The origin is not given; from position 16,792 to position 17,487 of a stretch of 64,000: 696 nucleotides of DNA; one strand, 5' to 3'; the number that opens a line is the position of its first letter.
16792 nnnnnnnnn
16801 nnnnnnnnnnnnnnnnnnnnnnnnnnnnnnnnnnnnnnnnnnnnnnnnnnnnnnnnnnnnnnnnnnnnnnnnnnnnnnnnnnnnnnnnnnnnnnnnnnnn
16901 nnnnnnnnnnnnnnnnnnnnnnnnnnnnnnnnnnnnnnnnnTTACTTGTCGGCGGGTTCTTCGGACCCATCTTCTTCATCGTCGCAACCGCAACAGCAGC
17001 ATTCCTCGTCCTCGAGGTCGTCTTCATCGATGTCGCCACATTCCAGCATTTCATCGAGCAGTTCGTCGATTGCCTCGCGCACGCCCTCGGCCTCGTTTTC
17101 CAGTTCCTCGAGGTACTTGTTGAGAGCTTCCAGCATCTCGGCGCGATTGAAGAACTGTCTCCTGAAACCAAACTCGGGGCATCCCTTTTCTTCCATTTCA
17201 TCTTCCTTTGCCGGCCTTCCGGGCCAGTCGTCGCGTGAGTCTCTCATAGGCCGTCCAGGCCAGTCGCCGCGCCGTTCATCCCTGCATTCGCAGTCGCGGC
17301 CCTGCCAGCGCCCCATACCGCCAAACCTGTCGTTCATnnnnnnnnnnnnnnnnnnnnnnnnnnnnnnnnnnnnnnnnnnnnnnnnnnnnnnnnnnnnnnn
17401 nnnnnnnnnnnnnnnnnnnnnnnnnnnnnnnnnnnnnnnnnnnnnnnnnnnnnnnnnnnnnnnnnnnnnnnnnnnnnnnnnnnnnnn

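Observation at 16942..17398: Small acidic protein with a tandem R(D).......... repeat and a CCCCGC motif, driven by a textbook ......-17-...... promoter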

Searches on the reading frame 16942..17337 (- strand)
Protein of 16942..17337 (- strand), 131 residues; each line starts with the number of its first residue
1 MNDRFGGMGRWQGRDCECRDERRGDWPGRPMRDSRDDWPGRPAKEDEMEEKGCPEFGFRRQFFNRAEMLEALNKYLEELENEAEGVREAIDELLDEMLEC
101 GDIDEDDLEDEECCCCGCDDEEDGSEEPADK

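Call 4: search_protein_families(library=pfam, proteins=[window:16942-17337:-], max_evalue=10)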
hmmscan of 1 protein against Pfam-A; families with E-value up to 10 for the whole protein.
window:16942-17337:- (131 aa): 1 family
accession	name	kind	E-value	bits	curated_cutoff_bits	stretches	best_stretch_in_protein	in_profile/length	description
PF19064.5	DUF5760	-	0.12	13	27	1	61-93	40-72/86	Family of unknown function (DUF5760)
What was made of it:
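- On Pfam DUF5320 (PF17253): There is no hit for the window protein at E<=10 (call 4).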

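Call 5: search_protein_families(library=ncbifam, proteins=[window:16942-17337:-], max_evalue=10)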
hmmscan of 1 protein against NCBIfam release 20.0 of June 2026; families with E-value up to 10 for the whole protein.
window:16942-17337:- (131 aa): 0 families

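Call 7: search_solved_structures(query=window:16942-17337:-, max_evalue=10)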
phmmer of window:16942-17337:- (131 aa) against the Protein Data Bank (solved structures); distinct sequences matched with E-value up to 10: 16.
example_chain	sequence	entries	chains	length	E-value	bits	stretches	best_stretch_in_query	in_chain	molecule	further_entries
1gks_A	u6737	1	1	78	0.72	13.5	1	23-72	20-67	CYTOCHROME C551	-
9o0u_B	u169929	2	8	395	1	12.9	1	67-110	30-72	Dual specificity mitogen-activated protein kinase kinase 1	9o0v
6q0t_C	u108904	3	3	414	1.1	12.9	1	67-110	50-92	Dual specificity mitogen-activated protein kinase kinase 1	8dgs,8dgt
6nyb_B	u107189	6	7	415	1.1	12.9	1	67-110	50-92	Dual specificity mitogen-activated protein kinase kinase 1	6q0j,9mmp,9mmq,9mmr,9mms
6u2g_A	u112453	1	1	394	1.1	12.9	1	68-110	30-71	Dual specificity mitogen-activated protein kinase kinase 1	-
1e6v_C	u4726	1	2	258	1.1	12.9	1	55-111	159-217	METHYL-COENZYME M REDUCTASE I GAMMA SUBUNIT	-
9axa_B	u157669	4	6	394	1.1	12.9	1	68-110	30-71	Dual specificity mitogen-activated protein kinase kinase 1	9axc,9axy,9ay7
6pp9_B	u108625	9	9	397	1.2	12.8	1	68-110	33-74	Dual specificity mitogen-activated protein kinase kinase 1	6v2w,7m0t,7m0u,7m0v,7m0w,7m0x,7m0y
5kkr_C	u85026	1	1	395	1.3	12.7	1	68-110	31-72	Dual specificity mitogen-activated protein kinase kinase 1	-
7mfd_B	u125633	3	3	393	1.3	12.7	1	68-110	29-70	Dual specificity mitogen-activated protein kinase kinase 1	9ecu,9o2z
8chf_E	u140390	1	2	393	1.3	12.6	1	68-110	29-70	Dual specificity mitogen-activated protein kinase kinase 1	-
9uur_A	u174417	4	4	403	1.3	12.6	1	68-110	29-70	Dual specificity mitogen-activated protein kinase kinase 1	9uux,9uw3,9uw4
9tyg_A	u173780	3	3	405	1.7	12.2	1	68-110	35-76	Dual specificity mitogen-activated protein kinase kinase 1,Uncharacterized protein,Dual sp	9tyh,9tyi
3qf7_D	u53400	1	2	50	2.6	11.6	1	64-98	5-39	Mre11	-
8qwd_A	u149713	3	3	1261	3.9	11.1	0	45-91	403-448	ReChb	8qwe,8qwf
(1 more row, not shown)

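Call 8: find_homologous_proteins(query=window:16942-17337:-, max_evalue=0.01)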
Query window:16942-17337:- (131 aa): 10 proteins with E <= 0.01 among 51 candidates.
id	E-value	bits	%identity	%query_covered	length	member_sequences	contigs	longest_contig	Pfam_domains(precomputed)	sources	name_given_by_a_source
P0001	5.9e-52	194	78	77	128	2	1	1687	-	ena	-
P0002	2.2e-49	186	75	89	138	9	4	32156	-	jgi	-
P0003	1.5e-39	154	77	69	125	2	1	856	-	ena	-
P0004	5.6e-36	142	70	66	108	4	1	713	-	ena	-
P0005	8.8e-36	141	70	76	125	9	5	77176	-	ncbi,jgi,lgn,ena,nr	ncbi:MAG TPA: hypothetical protein PLC24_04295 [Myxococcota bacterium]|nr:hypothetical protein [Myxo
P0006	4.3e-33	133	67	73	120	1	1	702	-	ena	-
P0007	7.1e-32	129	66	74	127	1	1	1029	-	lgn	-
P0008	1.2e-22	99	85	41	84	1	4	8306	-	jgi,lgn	-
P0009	1.2e-8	53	74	33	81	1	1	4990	-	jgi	jgi:hypothetical protein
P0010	3.4e-7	49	72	24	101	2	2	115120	-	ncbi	-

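Call 9: find_encoding_contigs(protein=window:16942-17337:-, flank=10000)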
Protein window:16942-17337:- (131 aa): 2 contigs read that carry it; 2 places shown.
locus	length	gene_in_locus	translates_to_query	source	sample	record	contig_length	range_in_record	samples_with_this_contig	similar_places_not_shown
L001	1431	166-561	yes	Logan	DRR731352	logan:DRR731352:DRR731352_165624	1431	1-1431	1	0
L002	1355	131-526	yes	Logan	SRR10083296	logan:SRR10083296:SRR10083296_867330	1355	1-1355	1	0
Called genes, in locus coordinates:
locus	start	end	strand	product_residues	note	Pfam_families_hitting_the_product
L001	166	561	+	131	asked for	-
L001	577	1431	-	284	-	?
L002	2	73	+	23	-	?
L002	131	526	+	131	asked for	-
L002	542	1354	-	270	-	?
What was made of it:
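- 16942..17337 (-): Coding sequence, 131 aa plus the TAA stop. The product is 15.3 kDa, pI 4.1, net charge -27, with 9 Cys and 0 His. Ten homologues were found (call 8), and the exact protein occurs on two other metagenome contigs (call 9).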

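Call 11: find_encoding_contigs(protein=P0005, flank=8000, max_places=4)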
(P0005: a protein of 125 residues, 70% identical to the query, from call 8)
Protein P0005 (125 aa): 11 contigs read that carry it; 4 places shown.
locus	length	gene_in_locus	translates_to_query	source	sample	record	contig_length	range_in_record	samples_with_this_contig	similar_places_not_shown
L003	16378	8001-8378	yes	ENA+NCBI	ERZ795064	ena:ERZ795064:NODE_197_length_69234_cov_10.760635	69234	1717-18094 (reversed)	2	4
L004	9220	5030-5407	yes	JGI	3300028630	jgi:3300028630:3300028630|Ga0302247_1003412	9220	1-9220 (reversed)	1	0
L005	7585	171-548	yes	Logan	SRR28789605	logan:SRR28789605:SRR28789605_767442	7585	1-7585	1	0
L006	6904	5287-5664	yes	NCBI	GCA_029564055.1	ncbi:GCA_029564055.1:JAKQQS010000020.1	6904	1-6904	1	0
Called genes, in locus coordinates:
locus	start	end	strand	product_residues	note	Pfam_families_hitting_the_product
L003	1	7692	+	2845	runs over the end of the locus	PF00932:LTD, PF01483:P_proprotein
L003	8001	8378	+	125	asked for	-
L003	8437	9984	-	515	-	PF00209:SNF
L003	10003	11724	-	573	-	PF01235:Na_Ala_symp, PF13520:AA_permease_2 (weak)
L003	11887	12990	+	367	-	PF01594:AI-2E_transport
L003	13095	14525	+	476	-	PF03951:Gln-synt_N, PF00120:Gln-synt_C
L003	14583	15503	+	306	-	PF12146:Hydrolase_4, PF00561:Abhydrolase_1, PF12697:Abhydrolase_6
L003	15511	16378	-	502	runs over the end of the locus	-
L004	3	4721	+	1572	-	?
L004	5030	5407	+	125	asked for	-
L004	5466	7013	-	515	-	PF00209:SNF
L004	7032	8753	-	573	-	PF01235:Na_Ala_symp, PF13520:AA_permease_2 (weak)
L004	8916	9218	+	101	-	?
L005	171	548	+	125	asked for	-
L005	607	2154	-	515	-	PF00209:SNF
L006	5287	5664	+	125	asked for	-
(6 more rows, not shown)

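Call 12: find_encoding_contigs(protein=P0002, flank=8000, max_places=3)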
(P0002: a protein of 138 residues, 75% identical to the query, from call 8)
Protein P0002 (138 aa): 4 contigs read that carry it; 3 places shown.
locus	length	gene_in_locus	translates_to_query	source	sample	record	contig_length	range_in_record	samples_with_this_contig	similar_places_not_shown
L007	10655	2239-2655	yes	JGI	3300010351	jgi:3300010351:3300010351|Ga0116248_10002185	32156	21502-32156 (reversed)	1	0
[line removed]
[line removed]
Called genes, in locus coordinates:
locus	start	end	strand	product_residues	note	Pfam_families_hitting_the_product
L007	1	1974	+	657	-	?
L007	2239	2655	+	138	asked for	-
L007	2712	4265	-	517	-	PF00209:SNF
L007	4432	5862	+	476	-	PF03951:Gln-synt_N, PF00120:Gln-synt_C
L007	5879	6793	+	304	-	PF12146:Hydrolase_4, PF00561:Abhydrolase_1, PF12697:Abhydrolase_6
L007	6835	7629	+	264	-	PF00795:CN_hydrolase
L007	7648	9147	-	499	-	-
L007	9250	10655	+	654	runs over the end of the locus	PF13492:GAF_3 (faint), PF00512:HisKA, PF02518:HATPase_c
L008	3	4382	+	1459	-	?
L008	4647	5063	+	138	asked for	-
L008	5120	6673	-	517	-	PF00209:SNF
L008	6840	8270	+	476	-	PF03951:Gln-synt_N, PF00120:Gln-synt_C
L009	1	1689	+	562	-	?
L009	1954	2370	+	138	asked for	-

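Call 13: find_encoding_contigs(protein=P0010, flank=8000, max_places=3)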
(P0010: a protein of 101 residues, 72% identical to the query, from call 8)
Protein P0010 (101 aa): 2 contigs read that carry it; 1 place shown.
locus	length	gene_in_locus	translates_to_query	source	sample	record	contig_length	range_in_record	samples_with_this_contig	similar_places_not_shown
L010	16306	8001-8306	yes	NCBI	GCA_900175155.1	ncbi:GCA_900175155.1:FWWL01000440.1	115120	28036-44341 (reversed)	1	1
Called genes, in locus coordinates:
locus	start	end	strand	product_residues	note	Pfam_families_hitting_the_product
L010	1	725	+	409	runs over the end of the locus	PF00926:DHBP_synthase, PF00925:GTP_cyclohydro2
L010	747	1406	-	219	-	PF03483:B3_4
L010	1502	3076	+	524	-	-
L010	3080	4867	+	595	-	-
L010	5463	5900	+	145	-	-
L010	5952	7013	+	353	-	PF02065:Melibiase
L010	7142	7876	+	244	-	-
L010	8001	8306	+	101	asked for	-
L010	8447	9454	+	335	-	PF00056:Ldh_1_N, PF02866:Ldh_1_C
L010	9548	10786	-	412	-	PF00148:Oxidored_nitro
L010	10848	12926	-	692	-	PF00148:Oxidored_nitro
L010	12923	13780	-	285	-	PF02374:ArsA_ATPase (weak), PF10609:ParA (faint), PF00142:Fer4_NifH, PF01656:CbiA, PF13614:AAA_31 (weak)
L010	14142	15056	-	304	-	PF00535:Glycos_transf_2, PF13641:Glyco_tranf_2_3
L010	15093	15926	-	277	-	PF01522:Polysacc_deac_1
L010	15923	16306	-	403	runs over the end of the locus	-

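Call 14: search_protein_families(library=pfam, alignment_id=A1, max_evalue=10)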
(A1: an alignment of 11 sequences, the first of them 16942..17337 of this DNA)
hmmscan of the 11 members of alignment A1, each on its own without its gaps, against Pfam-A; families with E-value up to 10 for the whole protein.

A. member 1, window:16942-17337:- (131 aa): 1 family
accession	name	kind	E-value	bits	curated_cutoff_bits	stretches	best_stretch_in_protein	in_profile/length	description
PF19064.5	DUF5760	-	0.12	13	27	1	61-93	40-72/86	Family of unknown function (DUF5760)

B. families by the number of members that match (of 11 scanned): 24 families
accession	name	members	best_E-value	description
PF05178.17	Kri1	3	0.0061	KRI1-like family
PF21773.2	ODAD1_CC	3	0.0073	ODAD1 central coiled coil region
PF09012.17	FeoC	3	0.098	FeoC like transcriptional regulator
PF08336.16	P4Ha_N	2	0.0056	Prolyl 4-Hydroxylase alpha-subunit, N-terminal region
PF25696.1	Phage_Gp168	2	0.03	Bacteriophage beta-clamp binding protein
PF09548.15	Spore_III_AB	2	0.081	Stage III sporulation protein AB (spore_III_AB)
PF19064.5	DUF5760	2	0.12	Family of unknown function (DUF5760)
PF12329.13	TMF_DNA_bd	1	0.017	TATA element modulatory factor 1 DNA binding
PF23735.1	KIF9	1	0.02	Kinesin-like protein KIF9 domain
PF05615.18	THOC7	1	0.034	Tho complex subunit 7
PF13720.11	Acetyltransf_11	1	0.046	Udp N-acetylglucosamine O-acyltransferase; Domain 2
PF10470.14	AKAP7_RIRII_bdg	1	0.062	PKA-RI-RII subunit binding domain of A-kinase anchor protein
PF22564.2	HAAS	1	0.099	HAAS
PF10850.13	DUF2653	1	0.12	Protein of unknown function (DUF2653)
PF21980.2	MksE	1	0.12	Condensin complex protein MksE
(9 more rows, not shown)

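Call 23: predict_structure(alignment_id=A1)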
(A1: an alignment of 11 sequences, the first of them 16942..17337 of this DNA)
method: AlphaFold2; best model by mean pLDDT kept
length: 131 residues; sequences in the alignment: 11
mean_pLDDT: 59.2   pTM: 0.33
mean pLDDT of the five models: 59.2, 58.8, 58.8, 55.8, 52.1
residues with pLDDT >= 90: 23; 70-90: 19; 50-70: 20; < 50: 69
segments of 3 or more residues with pLDDT < 50: 1-36, 38-42, 44-54, 114-125
pLDDT, mean of each block of 10 residues (from residue 1): 37 37 40 46 47 49 76 92 94 90 69 45 48 58
secondary structure, 60 per line:
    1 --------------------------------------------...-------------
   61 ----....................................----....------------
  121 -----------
elements in order: H65-100 H105-108
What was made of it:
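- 17176..17337 (-): N-terminal tail predicted to be disordered (residues 1-54), with a CxC motif (C16, C18) and C53. pLDDT below 50 (call 23).
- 17038..17175 (-): Family-defining core (residues 55-100): the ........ motif plus an amphipathic helix with five a/d heptads. The helix spans 65-100 at pLDDT above 90 (call 23).
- Checked: The helix is confirmed by AlphaFold2 (H65-100, pLDDT above 90, call 23).
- There is a single confident helix with the rest disordered (call 23).
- Tried and rejected: The model is one helix plus disordered tails (call 23), so structural matches would be meaningless.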

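Call 29: search_protein_families(library=pfam, alignment_id=A4, max_evalue=1)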
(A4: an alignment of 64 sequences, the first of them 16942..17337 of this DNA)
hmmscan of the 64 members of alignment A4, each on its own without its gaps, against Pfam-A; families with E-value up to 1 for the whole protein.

A. member 1, window:16942-17337:- (131 aa): 1 family
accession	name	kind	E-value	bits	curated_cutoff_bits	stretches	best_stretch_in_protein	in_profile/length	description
PF19064.5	DUF5760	-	0.12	13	27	1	61-93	40-72/86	Family of unknown function (DUF5760)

B. families by the number of members that match (of 64 scanned): 95 families (the first 25 are shown)
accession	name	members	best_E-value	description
PF17253.7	DUF5320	18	0.0018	Family of unknown function (DUF5320)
PF08336.16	P4Ha_N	14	0.0056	Prolyl 4-Hydroxylase alpha-subunit, N-terminal region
PF23991.1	DUF7310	13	0.00023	Coiled-coil region of unknown function (DUF7310)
PF22564.2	HAAS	11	0.0084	HAAS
PF00170.26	bZIP_1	7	0.066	bZIP transcription factor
PF19064.5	DUF5760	6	0.012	Family of unknown function (DUF5760)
PF13720.11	Acetyltransf_11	5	0.0025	Udp N-acetylglucosamine O-acyltransferase; Domain 2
PF04977.20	DivIC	5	0.0074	Septum formation initiator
PF08846.15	DUF1816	5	0.11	Domain of unknown function (DUF1816)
PF10779.14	XhlA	4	0.099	Haemolysin XhlA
PF06698.16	DUF1192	3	0.0057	Protein of unknown function (DUF1192)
PF16808.10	PKcGMP_CC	3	0.0068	Coiled-coil N-terminus of cGMP-dependent protein kinase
PF08954.16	Trimer_CC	3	0.015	Trimerisation motif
PF09548.15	Spore_III_AB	3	0.032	Stage III sporulation protein AB (spore_III_AB)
PF05377.16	FlaC_arch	3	0.11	Flagella accessory protein C (FlaC)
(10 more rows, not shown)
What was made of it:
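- Closest known: HAAS-PadR dyads. Same: Weak HAAS hits occur in 11 of 64 members (call 29).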

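Call 30: search_protein_families(library=ncbifam, alignment_id=A4, max_evalue=1)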
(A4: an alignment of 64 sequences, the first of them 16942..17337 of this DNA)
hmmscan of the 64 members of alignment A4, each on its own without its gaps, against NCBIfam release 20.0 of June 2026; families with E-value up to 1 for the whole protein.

A. member 1, window:16942-17337:- (131 aa): 0 families

B. families by the number of members that match (of 64 scanned): 58 families (the first 25 are shown)
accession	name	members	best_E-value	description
NF049847.1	FtsL_COG5462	6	0.038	cell division protein FtsL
NF033885.1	conj_TraP_IncI1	4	0.022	conjugal transfer protein TraP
NF045487.1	ASRP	3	0.00038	archaea-specific SMC-related protein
NF042968.1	AcxylEst_AxeA1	3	0.11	acetylxylan esterase AxeA1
TIGR02976.1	phageshock_pspB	3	0.13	envelope stress response membrane protein PspB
TIGR02833.1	spore_III_AB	2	0.0081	stage III sporulation protein SpoIIIAB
TIGR04472.1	reg_rSAM_mob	1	1.3e-11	radical SAM mobile pair system MarR family transcriptional regulator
TIGR02337.1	HpaR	1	1.2e-10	homoprotocatechuate degradation operon regulator HpaR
TIGR00937.1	2A51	1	5.8e-07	chromate efflux transporter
NF045593.1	bilirub_TF_BilQ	1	5.8e-07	bilirubin utilization transcriptional regulator BilQ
TIGR01889.1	Staph_reg_Sar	1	2.3e-05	staphylococcal accessory regulator family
NF053777.1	Saro0803TransReg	1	2.7e-05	Saro_0803 family transcriptional regulator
NF010349.0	PRK13777.1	1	5.7e-05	HTH-type transcriptional regulator Hpr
NF008565.1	PRK11512.1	1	6.4e-05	multiple antibiotic resistance transcriptional regulator MarR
NF052638.1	TransRegOhrRVib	1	0.00022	transcriptional regulator OhrR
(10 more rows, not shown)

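Call 64: find_encoding_contigs(protein=P0009, flank=5000, max_places=2)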
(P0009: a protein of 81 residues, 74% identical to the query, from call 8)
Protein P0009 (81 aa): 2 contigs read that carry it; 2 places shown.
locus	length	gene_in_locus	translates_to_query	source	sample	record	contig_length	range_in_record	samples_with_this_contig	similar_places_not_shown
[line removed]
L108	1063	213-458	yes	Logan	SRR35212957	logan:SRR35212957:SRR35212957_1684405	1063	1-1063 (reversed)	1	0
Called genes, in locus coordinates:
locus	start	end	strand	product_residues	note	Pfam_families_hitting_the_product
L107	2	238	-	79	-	?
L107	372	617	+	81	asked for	-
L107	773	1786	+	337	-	PF00056:Ldh_1_N, PF02866:Ldh_1_C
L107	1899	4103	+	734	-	PF00989:PAS, PF13426:PAS_9, PF00989:PAS, PF08448:PAS_4 (weak), PF13426:PAS_9, PF00512:HisKA, PF02518:HATPase_c, PF00072:Response_reg, +2 more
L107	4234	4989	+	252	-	?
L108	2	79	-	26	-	?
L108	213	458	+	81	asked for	-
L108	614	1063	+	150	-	?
